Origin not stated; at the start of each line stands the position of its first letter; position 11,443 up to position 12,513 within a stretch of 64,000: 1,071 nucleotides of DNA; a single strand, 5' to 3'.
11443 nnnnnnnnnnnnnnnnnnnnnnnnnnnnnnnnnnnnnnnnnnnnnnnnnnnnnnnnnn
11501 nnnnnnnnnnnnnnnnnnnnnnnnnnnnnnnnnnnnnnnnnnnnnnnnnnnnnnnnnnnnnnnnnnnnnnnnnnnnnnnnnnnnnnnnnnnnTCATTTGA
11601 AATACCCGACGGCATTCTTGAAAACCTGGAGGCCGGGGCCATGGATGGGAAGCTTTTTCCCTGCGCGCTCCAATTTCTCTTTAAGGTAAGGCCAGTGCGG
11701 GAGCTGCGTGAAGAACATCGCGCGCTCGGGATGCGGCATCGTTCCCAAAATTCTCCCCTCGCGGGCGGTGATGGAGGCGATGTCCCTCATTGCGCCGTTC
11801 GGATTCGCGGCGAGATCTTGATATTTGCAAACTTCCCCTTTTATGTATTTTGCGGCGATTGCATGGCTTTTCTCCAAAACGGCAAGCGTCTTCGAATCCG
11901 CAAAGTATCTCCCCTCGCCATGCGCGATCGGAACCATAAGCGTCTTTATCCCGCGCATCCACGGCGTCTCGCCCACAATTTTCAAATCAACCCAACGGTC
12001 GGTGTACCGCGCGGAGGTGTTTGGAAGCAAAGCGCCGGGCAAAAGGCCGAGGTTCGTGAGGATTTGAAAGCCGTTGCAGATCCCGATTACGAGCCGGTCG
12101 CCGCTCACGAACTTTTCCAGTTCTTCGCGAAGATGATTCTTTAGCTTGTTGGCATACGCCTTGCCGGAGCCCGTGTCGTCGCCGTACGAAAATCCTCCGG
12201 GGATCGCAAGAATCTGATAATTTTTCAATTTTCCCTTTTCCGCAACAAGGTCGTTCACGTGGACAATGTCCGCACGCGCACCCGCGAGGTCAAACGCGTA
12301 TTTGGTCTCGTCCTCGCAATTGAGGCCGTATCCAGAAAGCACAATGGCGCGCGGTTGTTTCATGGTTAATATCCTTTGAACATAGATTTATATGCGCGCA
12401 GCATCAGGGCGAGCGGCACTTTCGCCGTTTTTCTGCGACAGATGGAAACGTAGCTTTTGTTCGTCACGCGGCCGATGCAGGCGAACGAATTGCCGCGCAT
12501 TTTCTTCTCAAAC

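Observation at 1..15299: Compact 13-gene purine supercluster with purS-purL fusion, embedded HD nucleotidase and unknown ORF; purH and purK not in the cluster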

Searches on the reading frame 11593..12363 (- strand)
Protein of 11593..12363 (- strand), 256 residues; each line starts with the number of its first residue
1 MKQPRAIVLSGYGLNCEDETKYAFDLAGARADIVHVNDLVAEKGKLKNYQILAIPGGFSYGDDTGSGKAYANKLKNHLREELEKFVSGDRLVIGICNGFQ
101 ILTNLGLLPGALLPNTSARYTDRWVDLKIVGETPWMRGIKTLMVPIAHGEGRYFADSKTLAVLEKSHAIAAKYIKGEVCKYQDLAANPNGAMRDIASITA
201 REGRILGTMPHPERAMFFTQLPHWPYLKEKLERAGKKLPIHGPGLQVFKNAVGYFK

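Call 3: search_protein_families(library=pfam, proteins=[window:11593-12363:-])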
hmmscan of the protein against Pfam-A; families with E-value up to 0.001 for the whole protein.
window:11593-12363:- (256 aa): 3 families
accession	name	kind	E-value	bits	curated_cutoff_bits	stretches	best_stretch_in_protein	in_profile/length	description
PF13507.12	GATase_5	-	5.2e-72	242.5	27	1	3-255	1-260/260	CobB/CobQ-like glutamine amidotransferase domain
PF07685.20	GATase_3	-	2.6e-05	24.4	27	1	41-103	31-89/196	CobB/CobQ-like glutamine amidotransferase domain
PF01965.30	DJ-1_PfpI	-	0.00032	21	26.6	1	38-110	51-115/165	DJ-1/PfpI family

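Call 9: search_protein_families(library=ncbifam, proteins=[window:11593-12363:-])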
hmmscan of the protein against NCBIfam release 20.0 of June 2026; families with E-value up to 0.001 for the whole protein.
window:11593-12363:- (256 aa): 9 families
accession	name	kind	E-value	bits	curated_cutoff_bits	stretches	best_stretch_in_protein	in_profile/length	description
TIGR01737.1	FGAM_synth_I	equivalog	9.2e-54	182.2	177.8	1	9-217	6-208/228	phosphoribosylformylglycinamidine synthase I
NF002252.0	PRK01175.1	equivalog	5e-53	179.8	298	1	2-226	2-239/261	phosphoribosylformylglycinamidine synthase subunit PurQ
NF002957.0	PRK03619.1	equivalog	6.3e-49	166.3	212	1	9-216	6-200/222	phosphoribosylformylglycinamidine synthase subunit PurQ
NF003672.0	PRK05297.1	equivalog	5e-45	153.5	783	1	2-251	1035-1285/1290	phosphoribosylformylglycinamidine synthase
TIGR01735.1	FGAM_synt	equivalog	5e-42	143.5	1123.05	1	3-225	1052-1287/1307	phosphoribosylformylglycinamidine synthase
TIGR01857.1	FGAM-synthase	equivalog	2.2e-36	124.9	1057.05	1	3-215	977-1215/1239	phosphoribosylformylglycinamidine synthase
TIGR01739.1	tegu_FGAM_synt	hypoth_equivalog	1.7e-07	29.6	716.1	1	22-233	951-1187/1206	herpesvirus tegument protein/v-FGAM-synthase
NF004921.0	PRK06278.1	equivalog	0.00062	18.8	354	1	44-104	32-80/482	cobyrinic acid a,c-diamide synthase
NF045636.1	isoglutsynth_GatD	equivalog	0.00079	18.8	400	0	30-103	52-115/258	lipid II isoglutaminyl synthase subunit GatD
